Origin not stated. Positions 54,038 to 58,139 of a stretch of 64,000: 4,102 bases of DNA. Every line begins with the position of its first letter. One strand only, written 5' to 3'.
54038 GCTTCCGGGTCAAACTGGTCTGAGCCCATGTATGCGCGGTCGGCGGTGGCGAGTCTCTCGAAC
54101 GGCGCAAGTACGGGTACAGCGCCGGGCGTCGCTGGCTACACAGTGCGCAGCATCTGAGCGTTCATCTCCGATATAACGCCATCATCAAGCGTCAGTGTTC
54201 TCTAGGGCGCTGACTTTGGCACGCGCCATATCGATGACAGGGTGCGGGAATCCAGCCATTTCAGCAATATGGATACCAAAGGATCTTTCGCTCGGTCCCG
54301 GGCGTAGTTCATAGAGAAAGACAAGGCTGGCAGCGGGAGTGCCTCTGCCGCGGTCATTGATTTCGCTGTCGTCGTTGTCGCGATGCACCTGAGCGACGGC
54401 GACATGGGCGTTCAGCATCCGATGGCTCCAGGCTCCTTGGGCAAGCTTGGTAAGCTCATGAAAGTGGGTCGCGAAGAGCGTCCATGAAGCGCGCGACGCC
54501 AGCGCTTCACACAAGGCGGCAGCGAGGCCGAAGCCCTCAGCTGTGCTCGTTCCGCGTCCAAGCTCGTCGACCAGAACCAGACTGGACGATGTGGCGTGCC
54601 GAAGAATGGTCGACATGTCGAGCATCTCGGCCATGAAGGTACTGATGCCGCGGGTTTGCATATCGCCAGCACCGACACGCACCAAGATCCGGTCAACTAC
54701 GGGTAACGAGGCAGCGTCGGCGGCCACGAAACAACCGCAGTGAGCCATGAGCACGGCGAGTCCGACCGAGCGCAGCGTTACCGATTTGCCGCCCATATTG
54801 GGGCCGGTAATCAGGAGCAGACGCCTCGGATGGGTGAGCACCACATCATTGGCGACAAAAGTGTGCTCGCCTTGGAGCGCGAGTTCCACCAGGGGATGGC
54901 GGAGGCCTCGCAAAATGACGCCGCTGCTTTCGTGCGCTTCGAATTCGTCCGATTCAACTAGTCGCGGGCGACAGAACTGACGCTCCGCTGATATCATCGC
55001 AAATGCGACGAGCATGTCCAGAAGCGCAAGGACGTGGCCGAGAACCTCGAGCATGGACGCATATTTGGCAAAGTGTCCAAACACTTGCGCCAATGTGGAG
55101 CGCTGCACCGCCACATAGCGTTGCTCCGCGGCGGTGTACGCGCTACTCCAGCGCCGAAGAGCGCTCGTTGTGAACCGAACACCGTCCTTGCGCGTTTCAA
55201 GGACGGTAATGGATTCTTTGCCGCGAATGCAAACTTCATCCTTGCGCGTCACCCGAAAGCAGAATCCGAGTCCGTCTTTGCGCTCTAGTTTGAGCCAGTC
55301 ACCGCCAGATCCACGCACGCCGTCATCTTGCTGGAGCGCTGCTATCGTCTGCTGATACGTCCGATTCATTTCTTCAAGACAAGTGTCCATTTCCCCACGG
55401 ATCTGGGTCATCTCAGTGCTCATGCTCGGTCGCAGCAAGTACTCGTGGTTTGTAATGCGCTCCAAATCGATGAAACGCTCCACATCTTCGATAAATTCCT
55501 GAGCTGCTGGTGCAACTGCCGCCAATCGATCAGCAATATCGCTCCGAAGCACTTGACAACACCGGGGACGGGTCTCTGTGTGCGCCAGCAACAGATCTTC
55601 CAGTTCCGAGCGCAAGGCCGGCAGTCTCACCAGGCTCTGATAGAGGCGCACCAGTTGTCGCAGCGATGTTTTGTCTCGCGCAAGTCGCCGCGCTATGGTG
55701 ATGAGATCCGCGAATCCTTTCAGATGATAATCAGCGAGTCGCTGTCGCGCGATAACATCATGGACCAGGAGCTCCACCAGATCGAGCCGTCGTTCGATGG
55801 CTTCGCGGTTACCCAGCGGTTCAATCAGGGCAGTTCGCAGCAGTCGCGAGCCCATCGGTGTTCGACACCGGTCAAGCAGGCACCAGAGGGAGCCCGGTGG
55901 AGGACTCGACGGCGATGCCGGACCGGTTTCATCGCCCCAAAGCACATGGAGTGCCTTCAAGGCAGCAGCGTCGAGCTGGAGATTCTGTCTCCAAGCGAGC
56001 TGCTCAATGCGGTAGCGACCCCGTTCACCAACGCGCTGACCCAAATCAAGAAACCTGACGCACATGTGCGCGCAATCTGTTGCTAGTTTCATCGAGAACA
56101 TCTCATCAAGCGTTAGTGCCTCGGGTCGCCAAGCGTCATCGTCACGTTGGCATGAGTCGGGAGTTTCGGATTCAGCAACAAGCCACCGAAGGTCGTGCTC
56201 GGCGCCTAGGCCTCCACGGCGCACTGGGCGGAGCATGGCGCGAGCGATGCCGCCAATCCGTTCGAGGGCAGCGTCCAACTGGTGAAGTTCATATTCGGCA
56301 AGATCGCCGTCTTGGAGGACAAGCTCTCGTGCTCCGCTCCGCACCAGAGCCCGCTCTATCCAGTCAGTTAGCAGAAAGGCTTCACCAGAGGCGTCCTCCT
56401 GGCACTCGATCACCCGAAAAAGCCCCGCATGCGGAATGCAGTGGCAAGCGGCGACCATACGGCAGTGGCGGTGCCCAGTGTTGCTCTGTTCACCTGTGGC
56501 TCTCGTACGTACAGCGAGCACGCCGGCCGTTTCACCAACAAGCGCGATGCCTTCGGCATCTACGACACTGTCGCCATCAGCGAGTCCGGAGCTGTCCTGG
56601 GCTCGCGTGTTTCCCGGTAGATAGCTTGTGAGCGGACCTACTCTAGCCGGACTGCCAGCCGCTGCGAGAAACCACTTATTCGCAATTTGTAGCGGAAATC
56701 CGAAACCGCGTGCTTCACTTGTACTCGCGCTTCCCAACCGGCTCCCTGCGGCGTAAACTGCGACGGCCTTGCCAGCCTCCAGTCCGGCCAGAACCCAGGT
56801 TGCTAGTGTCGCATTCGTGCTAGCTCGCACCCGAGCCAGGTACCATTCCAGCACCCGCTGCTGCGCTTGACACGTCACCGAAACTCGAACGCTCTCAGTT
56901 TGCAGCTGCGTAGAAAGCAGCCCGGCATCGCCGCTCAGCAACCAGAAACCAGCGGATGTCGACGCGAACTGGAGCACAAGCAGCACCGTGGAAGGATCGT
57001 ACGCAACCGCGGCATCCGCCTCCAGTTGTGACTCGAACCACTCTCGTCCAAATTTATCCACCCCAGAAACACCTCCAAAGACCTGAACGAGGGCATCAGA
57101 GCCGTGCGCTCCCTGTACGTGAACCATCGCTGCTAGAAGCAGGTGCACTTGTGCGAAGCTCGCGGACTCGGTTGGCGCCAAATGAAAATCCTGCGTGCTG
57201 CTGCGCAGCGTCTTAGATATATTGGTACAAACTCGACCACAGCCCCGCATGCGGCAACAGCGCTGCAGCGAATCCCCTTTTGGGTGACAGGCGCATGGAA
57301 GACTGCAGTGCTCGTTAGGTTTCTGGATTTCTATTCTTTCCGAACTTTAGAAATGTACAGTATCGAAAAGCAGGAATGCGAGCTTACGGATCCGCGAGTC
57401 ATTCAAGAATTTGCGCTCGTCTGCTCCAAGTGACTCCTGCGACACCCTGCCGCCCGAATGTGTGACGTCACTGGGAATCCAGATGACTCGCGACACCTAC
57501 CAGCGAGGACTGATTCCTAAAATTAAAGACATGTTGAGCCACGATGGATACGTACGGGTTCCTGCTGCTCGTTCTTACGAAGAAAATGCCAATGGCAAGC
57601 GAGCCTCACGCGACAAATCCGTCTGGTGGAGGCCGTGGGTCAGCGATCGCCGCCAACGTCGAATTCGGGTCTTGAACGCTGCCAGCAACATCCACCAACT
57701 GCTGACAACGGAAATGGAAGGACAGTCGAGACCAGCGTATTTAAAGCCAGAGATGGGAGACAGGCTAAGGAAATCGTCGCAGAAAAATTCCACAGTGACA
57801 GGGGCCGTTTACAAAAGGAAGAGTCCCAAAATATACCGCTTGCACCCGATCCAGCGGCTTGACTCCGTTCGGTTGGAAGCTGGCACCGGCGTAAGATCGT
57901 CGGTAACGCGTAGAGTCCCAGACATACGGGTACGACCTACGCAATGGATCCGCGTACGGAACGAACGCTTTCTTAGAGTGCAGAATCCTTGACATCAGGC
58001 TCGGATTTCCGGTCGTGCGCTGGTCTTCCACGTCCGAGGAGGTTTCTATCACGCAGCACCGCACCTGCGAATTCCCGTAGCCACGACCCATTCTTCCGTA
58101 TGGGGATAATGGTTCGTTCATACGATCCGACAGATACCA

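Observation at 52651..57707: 427-bp direct repeats with TG...CA termini bracket MSH2 and each sit just 5' of a minus-strand gene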

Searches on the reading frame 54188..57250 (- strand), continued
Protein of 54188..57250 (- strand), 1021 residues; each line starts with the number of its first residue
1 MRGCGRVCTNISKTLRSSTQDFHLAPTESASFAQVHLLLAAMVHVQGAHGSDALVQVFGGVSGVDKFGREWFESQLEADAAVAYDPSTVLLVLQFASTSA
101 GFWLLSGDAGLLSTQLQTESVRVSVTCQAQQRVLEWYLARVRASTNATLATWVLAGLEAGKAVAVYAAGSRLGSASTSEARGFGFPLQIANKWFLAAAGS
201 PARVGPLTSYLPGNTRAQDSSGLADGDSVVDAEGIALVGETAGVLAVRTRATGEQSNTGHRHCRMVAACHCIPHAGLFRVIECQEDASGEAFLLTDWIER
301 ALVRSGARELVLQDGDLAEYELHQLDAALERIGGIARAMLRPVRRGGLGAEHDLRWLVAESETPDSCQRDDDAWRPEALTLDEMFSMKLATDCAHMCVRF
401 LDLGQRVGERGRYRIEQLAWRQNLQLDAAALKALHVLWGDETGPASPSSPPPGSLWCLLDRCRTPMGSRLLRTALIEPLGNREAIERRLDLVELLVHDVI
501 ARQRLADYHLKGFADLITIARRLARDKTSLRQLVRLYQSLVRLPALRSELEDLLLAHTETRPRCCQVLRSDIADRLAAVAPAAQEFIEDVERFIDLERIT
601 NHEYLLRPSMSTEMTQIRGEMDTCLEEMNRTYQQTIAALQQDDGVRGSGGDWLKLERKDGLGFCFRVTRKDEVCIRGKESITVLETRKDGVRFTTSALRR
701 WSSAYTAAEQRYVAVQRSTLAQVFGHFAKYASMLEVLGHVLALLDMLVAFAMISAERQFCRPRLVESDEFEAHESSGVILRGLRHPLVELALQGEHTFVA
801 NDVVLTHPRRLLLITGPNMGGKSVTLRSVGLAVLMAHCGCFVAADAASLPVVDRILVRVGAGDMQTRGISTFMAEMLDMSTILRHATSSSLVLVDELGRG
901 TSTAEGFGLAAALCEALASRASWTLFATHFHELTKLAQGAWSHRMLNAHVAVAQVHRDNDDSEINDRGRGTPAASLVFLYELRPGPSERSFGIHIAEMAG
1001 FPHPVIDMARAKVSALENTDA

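Call 66: search_protein_families(library=pfam, proteins=[L005:13949-18505:+], max_evalue=5)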
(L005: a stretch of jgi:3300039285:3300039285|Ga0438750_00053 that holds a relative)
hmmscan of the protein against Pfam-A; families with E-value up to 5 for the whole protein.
L005:13949-18505:+ (1519 aa): 0 families

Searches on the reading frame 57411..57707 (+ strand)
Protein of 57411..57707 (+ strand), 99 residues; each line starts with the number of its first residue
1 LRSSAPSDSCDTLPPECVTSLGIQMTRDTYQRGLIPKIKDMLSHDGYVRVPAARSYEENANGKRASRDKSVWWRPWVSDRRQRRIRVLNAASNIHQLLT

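Call 63: find_homologous_proteins(query=window:57411-57707:+, max_evalue=0.001)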
Query window:57411-57707:+ (99 aa): 2 proteins with E <= 0.001 among 3 candidates.
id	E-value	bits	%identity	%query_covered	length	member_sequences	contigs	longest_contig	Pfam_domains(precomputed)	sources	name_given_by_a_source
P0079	2.6e-41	157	99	76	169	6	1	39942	-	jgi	-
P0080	9.5e-41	155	97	76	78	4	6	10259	-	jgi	jgi:hypothetical protein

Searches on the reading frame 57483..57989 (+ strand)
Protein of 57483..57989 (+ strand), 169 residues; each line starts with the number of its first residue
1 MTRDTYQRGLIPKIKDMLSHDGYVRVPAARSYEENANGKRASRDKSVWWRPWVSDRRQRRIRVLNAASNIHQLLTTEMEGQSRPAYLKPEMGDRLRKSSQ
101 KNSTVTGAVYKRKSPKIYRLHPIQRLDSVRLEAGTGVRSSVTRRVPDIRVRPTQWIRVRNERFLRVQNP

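Call 7: search_protein_families(library=pfam, proteins=[window:57531-57989:+], max_evalue=0.01)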
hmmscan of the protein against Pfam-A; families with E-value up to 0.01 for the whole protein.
window:57531-57989:+ (153 aa): 0 families

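Call 10: search_protein_families(library=ncbifam, proteins=[window:57531-57989:+], max_evalue=0.01)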
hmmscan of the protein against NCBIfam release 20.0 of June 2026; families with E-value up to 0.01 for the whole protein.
window:57531-57989:+ (153 aa): 0 families

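Call 30: list_cluster_members(proteins=[window:57483-57989:+, window:57531-57989:+, window:52853-53086:+, window:53696-54154:+, window:53143-53478:+, window:53372-53722:-, window:52137-52772:-, window:47594-52408:-, window:58408-59466:+, window:57768-58148:-])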
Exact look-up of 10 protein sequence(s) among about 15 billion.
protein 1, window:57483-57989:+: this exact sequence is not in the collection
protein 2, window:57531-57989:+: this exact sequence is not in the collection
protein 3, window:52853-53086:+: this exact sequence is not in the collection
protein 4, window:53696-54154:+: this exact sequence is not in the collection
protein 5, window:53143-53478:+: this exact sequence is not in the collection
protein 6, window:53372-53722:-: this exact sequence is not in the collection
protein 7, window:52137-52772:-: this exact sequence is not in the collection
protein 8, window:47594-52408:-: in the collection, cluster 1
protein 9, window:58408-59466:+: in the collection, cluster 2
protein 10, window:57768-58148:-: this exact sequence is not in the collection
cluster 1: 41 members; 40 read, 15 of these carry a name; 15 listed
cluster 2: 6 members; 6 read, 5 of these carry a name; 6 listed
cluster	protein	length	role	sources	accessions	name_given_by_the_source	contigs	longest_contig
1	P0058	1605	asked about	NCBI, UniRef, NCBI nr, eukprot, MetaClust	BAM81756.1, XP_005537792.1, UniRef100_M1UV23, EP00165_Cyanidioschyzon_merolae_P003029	hypothetical protein CYME_CMP113C [Cyanidioschyzon merolae strain 10D] | Uncharacterized protein n=1 Tax=Cyanidioschyzon merolae (strain NIES-3377 / 10D) ... | XP_005537792.1 hypothetical protein CYME_CMP113C [Cyanidioschyzon merolae strain 10D]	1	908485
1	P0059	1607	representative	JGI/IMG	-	-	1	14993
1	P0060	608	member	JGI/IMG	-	hypothetical protein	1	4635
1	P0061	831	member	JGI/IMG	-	hypothetical protein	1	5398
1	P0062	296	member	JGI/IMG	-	hypothetical protein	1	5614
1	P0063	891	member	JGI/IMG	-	hypothetical protein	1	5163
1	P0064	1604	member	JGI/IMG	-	hypothetical protein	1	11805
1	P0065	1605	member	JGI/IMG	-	hypothetical protein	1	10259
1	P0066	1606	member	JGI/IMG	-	hypothetical protein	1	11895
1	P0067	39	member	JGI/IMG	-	hypothetical protein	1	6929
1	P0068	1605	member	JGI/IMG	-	hypothetical protein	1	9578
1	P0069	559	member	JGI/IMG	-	hypothetical protein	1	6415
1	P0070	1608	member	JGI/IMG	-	hypothetical protein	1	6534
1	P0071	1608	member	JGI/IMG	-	hypothetical protein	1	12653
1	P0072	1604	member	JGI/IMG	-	hypothetical protein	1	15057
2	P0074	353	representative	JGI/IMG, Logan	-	ATP adenylyltransferase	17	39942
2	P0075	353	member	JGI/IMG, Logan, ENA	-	ATP adenylyltransferase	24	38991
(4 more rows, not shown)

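Call 37: find_encoding_contigs(protein=P0075, flank=10000, max_places=10)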
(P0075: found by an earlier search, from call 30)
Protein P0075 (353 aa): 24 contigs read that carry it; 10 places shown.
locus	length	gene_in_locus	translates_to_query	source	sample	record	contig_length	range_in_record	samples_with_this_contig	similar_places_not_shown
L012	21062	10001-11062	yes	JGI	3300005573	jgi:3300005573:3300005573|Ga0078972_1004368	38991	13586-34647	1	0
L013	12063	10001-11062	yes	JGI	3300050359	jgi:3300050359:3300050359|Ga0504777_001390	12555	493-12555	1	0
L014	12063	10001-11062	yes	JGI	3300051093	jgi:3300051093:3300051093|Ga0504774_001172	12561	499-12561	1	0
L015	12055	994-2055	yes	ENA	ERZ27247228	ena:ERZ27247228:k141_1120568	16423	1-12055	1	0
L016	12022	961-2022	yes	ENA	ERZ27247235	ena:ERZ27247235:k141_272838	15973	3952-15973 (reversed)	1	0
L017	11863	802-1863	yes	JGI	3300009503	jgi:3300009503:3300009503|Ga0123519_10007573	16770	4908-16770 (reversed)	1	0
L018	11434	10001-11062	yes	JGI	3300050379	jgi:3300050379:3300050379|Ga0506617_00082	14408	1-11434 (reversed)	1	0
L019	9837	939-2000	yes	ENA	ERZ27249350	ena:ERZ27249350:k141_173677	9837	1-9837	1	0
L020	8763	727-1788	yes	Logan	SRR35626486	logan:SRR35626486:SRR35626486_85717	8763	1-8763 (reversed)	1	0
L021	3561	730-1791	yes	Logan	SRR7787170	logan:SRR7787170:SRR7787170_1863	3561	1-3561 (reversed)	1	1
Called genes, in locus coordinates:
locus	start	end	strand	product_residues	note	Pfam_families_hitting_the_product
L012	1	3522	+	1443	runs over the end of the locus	-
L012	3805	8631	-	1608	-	-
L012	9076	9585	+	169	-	-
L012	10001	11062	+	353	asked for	PF19327:Ap4A_phos_N, PF09830:ATP_transf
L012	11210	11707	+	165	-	-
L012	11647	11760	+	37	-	-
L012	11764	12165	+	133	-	-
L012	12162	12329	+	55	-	-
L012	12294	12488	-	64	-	-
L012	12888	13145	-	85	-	PF13358:DDE_3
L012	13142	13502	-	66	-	-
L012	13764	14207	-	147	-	-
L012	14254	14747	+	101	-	-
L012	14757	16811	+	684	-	PF08145:BOP1NT, PF23381:Beta-prop_IFT122_1st, PF24814:WD40_Prp19 (weak), PF25172:Beta-prop_WDR3_2nd (weak), PF25174:Beta-prop_THOC3, PF25175:Beta-prop_WDR5, PF25173:Beta-prop_WDR3_1st, PF25175:Beta-prop_WDR5, +7 more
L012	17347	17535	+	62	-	-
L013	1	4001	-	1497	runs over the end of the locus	?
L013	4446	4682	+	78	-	-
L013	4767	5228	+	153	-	-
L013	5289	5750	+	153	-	-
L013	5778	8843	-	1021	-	PF05192:MutS_III, PF05190:MutS_IV, PF00488:MutS_V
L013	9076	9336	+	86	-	-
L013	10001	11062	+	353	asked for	PF19327:Ap4A_phos_N, PF09830:ATP_transf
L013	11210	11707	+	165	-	-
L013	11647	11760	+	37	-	-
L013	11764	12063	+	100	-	?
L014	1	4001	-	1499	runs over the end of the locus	?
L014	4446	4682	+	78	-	-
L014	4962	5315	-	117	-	-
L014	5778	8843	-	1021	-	PF05192:MutS_III, PF05190:MutS_IV, PF00488:MutS_V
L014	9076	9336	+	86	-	-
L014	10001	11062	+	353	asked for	PF19327:Ap4A_phos_N, PF09830:ATP_transf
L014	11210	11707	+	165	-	-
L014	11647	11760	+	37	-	-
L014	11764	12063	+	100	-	?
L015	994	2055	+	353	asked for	PF19327:Ap4A_phos_N, PF09830:ATP_transf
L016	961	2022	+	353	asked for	PF19327:Ap4A_phos_N, PF09830:ATP_transf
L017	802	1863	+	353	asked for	PF19327:Ap4A_phos_N, PF09830:ATP_transf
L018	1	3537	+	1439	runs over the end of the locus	-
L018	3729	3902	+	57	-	-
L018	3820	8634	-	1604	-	-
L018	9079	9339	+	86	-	-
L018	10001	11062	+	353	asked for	PF19327:Ap4A_phos_N, PF09830:ATP_transf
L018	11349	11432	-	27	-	?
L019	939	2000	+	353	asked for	PF19327:Ap4A_phos_N, PF09830:ATP_transf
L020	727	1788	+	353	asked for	PF19327:Ap4A_phos_N, PF09830:ATP_transf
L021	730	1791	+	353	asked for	PF19327:Ap4A_phos_N, PF09830:ATP_transf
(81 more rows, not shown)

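Call 38: find_encoding_contigs(protein=P0074, flank=10000, max_places=10)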
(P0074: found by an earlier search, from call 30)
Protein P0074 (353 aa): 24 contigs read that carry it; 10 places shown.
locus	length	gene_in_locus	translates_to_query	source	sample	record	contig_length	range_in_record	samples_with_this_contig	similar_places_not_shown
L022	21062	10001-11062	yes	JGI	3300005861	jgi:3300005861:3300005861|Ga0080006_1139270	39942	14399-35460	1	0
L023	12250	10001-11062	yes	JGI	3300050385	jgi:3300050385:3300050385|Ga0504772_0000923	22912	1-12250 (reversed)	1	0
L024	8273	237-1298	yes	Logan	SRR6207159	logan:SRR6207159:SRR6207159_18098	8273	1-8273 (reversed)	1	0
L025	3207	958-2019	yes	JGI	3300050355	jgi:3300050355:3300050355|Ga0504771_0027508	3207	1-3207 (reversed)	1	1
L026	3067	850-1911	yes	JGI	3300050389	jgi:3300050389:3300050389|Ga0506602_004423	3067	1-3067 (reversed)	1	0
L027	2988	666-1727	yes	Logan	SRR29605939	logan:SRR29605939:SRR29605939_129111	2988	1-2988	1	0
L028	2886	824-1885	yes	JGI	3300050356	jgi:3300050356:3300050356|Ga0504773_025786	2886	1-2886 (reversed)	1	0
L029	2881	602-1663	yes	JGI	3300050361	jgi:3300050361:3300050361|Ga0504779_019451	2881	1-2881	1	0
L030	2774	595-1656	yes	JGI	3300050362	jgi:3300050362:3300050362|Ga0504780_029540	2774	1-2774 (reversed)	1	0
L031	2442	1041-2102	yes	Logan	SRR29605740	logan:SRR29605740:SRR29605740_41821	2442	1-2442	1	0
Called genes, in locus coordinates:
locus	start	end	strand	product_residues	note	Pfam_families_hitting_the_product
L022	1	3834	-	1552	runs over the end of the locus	-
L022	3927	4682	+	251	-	-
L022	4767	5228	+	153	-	-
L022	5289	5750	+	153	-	-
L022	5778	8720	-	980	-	PF05192:MutS_III, PF05190:MutS_IV, PF00488:MutS_V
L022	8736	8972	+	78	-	-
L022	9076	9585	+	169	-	-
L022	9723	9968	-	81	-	-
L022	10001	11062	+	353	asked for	PF19327:Ap4A_phos_N, PF09830:ATP_transf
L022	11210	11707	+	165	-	-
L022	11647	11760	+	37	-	-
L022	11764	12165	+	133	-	-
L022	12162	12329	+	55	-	-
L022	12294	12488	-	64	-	-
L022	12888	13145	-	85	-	PF13358:DDE_3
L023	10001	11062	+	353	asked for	PF19327:Ap4A_phos_N, PF09830:ATP_transf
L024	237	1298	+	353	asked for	PF19327:Ap4A_phos_N, PF09830:ATP_transf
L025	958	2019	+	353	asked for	PF19327:Ap4A_phos_N, PF09830:ATP_transf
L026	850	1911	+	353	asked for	PF19327:Ap4A_phos_N, PF09830:ATP_transf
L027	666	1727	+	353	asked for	PF19327:Ap4A_phos_N, PF09830:ATP_transf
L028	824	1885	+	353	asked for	PF19327:Ap4A_phos_N, PF09830:ATP_transf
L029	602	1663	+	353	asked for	PF19327:Ap4A_phos_N, PF09830:ATP_transf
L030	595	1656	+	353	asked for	PF19327:Ap4A_phos_N, PF09830:ATP_transf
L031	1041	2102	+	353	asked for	PF19327:Ap4A_phos_N, PF09830:ATP_transf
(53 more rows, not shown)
